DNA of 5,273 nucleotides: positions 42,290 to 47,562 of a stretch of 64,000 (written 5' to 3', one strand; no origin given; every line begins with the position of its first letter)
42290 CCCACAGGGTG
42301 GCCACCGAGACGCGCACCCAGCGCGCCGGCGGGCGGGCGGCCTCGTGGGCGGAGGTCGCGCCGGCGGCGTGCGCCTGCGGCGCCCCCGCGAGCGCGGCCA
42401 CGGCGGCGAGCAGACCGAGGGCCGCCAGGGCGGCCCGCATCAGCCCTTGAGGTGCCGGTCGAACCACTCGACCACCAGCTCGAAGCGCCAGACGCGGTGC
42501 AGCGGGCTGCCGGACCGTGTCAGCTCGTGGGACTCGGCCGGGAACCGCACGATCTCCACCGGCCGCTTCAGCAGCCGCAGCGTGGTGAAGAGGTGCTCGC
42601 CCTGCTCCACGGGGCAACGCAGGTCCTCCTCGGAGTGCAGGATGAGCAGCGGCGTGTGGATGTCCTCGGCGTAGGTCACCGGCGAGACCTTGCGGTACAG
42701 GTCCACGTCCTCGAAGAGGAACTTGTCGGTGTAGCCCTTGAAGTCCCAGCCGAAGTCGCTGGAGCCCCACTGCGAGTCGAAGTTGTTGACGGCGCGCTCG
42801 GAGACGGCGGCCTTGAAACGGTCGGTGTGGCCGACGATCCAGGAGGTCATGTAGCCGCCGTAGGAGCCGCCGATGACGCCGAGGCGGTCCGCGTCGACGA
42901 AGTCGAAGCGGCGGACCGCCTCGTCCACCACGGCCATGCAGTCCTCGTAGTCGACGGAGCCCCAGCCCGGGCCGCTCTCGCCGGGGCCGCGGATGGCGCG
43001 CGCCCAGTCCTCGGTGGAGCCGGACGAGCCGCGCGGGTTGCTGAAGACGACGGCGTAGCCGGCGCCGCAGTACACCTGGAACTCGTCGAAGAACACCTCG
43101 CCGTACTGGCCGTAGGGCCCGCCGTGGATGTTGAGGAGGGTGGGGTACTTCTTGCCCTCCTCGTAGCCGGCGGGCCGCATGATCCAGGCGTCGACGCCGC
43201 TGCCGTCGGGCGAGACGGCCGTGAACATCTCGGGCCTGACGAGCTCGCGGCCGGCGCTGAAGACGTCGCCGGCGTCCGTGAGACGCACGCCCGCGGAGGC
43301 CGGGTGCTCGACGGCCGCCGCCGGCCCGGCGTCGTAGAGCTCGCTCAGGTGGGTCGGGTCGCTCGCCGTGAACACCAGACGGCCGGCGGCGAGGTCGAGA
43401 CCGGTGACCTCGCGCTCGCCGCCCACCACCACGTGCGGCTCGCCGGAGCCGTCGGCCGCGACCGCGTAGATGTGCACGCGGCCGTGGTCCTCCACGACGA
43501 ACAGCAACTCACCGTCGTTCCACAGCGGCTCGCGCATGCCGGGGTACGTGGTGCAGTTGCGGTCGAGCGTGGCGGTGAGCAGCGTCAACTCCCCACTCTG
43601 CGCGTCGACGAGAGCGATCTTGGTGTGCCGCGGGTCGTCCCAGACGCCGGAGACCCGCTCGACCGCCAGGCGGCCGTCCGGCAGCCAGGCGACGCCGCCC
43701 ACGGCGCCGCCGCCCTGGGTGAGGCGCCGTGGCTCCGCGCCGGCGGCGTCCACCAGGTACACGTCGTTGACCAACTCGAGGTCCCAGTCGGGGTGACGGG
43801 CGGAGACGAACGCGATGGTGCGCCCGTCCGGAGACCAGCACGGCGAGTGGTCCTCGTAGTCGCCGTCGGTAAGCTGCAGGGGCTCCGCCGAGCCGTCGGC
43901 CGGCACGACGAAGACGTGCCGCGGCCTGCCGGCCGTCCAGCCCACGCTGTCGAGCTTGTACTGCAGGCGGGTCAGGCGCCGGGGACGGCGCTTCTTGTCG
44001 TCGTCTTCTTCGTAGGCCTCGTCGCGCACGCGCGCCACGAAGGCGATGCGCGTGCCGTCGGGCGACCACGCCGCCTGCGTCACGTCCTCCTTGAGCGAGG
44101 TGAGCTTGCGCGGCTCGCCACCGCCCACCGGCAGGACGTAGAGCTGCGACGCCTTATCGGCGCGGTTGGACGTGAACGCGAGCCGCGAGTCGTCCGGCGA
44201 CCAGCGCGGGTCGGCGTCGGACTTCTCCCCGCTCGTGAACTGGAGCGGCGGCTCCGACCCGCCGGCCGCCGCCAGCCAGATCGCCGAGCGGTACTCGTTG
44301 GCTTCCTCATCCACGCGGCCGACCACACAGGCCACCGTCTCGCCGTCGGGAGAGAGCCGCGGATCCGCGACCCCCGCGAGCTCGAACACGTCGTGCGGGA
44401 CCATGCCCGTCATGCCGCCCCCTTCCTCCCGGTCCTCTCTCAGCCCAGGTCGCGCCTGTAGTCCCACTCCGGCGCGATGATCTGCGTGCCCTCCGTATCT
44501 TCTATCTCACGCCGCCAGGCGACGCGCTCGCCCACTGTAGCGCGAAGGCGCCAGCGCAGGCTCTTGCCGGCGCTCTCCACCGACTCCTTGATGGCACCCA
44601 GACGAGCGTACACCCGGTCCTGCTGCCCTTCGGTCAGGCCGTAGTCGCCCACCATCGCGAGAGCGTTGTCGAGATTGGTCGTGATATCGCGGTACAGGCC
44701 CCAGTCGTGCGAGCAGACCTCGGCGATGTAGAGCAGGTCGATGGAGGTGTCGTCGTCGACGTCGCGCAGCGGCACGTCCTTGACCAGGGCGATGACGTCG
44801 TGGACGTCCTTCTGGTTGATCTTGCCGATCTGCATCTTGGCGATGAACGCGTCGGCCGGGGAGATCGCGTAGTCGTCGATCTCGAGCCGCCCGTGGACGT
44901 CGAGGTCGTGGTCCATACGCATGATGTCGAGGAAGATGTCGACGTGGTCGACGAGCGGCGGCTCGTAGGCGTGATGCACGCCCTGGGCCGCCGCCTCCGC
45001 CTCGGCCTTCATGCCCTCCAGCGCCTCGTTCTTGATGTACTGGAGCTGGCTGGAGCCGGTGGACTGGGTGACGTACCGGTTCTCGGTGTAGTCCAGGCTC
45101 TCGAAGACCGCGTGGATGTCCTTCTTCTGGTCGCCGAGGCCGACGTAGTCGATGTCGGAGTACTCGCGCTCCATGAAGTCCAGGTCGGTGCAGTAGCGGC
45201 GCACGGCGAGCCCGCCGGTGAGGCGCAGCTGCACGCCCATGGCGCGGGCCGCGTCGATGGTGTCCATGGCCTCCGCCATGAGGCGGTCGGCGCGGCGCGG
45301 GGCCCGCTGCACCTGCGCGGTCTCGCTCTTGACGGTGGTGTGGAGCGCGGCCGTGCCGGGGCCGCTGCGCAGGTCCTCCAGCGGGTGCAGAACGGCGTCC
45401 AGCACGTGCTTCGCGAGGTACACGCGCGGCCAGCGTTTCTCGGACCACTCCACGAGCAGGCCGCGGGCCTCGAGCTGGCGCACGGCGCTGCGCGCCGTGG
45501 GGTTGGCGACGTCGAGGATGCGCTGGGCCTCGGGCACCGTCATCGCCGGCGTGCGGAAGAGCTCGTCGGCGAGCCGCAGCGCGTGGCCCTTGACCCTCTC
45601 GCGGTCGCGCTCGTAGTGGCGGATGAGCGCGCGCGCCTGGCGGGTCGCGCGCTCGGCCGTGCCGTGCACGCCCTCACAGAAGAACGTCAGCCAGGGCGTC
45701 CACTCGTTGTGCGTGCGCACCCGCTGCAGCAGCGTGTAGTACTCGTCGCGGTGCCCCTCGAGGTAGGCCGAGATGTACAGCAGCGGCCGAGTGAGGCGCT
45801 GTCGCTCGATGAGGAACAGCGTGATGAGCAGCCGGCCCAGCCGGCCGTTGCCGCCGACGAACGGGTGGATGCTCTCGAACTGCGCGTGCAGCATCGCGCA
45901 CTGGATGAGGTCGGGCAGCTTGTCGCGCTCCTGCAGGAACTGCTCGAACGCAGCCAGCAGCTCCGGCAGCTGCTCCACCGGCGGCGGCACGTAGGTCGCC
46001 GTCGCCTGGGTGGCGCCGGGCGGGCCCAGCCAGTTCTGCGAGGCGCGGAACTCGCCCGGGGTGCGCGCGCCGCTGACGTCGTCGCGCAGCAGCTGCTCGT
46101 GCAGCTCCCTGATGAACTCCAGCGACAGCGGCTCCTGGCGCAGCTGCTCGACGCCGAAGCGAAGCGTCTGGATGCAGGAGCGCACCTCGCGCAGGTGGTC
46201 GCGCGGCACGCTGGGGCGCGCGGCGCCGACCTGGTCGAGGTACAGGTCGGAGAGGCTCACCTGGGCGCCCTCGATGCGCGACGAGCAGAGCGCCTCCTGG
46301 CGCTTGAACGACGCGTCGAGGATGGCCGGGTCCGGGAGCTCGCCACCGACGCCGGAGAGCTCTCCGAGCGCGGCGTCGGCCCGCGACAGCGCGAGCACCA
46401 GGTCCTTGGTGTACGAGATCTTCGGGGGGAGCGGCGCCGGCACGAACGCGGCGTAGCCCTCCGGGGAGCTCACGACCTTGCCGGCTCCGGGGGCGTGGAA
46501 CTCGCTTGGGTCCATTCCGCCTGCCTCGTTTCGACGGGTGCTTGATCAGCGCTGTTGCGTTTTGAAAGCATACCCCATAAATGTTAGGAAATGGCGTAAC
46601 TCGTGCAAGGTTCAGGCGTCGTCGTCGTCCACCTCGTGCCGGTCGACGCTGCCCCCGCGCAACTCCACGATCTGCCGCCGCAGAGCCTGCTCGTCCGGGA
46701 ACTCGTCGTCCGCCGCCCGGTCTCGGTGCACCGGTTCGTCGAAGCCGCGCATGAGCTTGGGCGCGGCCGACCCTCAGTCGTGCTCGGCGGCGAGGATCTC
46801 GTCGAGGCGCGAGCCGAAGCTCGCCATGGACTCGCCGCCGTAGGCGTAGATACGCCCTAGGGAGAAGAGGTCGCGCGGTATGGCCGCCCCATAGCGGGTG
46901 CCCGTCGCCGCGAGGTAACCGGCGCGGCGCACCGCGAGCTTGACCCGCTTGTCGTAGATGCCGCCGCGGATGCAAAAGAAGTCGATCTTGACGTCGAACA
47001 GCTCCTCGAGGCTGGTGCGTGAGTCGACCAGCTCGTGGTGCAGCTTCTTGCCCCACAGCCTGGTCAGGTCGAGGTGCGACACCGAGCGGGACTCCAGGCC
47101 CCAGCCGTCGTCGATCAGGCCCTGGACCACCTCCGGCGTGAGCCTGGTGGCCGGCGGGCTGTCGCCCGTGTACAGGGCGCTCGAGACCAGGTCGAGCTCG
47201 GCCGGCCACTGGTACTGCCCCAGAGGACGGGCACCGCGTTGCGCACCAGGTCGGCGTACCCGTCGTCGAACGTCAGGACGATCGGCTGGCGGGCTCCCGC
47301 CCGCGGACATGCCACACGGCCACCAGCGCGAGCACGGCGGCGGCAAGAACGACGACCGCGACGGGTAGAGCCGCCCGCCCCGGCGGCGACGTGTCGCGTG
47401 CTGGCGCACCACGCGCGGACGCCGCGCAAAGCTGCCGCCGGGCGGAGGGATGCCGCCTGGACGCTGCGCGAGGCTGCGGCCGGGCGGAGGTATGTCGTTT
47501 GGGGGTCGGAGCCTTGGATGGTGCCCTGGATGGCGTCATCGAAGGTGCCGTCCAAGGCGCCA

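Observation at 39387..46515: Fic + nucleotidyltransferase fusion proteins, present as two paralogues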

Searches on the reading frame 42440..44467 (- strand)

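Call 26: search_protein_families(library=pfam, proteins=[window:42440-44467:-], max_evalue=0.001)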
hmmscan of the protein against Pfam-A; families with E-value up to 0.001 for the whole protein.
window:42440-44467:- (675 aa): 8 families
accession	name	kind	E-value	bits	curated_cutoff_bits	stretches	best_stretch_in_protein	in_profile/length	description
PF00326.27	Peptidase_S9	-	2.5e-44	151.7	22.6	1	459-674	3-211/213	Prolyl oligopeptidase family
PF07676.18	PD40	-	7.2e-30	102.7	20.9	2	78-111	5-38/38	WD40-like Beta Propeller Repeat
PF00930.27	DPPIV_N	-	8.6e-12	44.9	22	0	253-370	183-301/354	Dipeptidyl peptidase IV (DPP IV) N-terminal region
PF20434.5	BD-FAE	-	5.8e-08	32.9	26.8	1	584-630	169-215/215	BD-FAE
PF02129.25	Peptidase_S15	-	4.6e-07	30.2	23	1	421-561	1-130/262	X-Pro dipeptidyl-peptidase (S15 family)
PF05448.18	AXE1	-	6e-07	29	21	1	421-556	65-205/321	Acetyl xylan esterase (AXE1)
PF25174.1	Beta-prop_THOC3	-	3.9e-06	26.5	305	0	88-179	53-139/272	THOC3 beta-propeller domain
PF00561.26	Abhydrolase_1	-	0.00056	20.1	25.8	0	442-571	1-120/245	alpha/beta hydrolase fold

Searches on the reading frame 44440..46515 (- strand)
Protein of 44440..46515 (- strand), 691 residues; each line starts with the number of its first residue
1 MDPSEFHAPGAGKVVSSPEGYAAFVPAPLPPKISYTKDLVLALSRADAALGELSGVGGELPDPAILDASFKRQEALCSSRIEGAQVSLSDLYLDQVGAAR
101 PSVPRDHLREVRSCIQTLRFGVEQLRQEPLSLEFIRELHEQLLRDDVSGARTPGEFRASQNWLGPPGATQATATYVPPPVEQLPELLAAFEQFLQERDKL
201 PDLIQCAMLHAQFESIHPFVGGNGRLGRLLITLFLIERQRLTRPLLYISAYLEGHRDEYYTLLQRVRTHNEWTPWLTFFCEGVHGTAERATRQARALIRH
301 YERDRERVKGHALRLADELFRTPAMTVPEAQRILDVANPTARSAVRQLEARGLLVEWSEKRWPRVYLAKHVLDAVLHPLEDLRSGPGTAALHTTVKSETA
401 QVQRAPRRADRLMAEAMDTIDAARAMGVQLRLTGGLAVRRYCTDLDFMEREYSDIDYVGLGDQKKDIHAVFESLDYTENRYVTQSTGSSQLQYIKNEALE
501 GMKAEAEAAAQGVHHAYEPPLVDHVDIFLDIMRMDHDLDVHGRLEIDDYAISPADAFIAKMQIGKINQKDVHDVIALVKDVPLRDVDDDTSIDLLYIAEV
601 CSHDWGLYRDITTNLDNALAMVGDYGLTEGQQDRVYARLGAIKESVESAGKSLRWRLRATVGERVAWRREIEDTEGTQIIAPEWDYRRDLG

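Call 3: search_protein_families(library=pfam, proteins=[window:44440-46515:-], max_evalue=1)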
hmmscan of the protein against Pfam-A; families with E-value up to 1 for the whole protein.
window:44440-46515:- (691 aa): 5 families
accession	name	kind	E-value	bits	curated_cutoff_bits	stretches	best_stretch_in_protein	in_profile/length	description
PF02661.23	Fic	-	2e-19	70.6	24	1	129-235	1-93/93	Fic/DOC family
PF13784.11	Fic_N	-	6e-16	58.7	26.7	1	42-123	3-82/82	Fic/DOC family N-terminal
PF07756.17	DUF1612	-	0.015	15.9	30.1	1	186-257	12-82/127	Protein of unknown function (DUF1612)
PF12840.13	HTH_20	-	0.052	14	27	1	321-355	15-49/51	Helix-turn-helix domain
PF13384.12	HTH_23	-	0.076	13.3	24.6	1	305-353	3-46/50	Homeodomain-like domain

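Call 4: search_protein_families(library=ncbifam, proteins=[window:44440-46515:-], max_evalue=1)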
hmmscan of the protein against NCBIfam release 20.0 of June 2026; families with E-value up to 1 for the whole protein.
window:44440-46515:- (691 aa): 4 families
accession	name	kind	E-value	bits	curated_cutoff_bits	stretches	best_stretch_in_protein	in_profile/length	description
NF046030.1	ProtAdlyltaseSoFic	equivalog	3e-43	148.1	550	1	28-361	12-342/361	protein adenylyltransferase Fic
TIGR02613.1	mob_myst_B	hypoth_equivalog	1.7e-07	31.3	124.4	1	123-278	42-184/186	mobile mystery protein B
NF041381.1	XopAC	subfamily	7.4e-05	21.6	450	1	128-229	302-405/451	XopAC/AvrAC family type III secretion system effector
NF038175.1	IniB_NTERM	domain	0.16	11.9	40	1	550-580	20-49/49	IniB N-terminal domain-containing protein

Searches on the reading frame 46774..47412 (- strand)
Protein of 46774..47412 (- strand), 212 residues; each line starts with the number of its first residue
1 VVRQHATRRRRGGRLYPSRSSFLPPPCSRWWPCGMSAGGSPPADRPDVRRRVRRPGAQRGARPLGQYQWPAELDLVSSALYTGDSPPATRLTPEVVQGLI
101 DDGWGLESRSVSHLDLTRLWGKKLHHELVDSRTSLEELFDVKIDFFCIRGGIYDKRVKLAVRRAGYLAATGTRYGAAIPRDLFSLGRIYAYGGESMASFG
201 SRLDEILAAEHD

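Call 26: search_protein_families(library=pfam, proteins=[window:46774-47412:-], max_evalue=0.001)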
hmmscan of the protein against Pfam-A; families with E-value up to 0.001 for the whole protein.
window:46774-47412:- (212 aa): 1 family
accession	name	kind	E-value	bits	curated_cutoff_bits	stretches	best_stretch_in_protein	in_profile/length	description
PF01522.26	Polysacc_deac_1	-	4.6e-08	33.5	23.1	1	89-167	47-122/124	Polysaccharide deacetylase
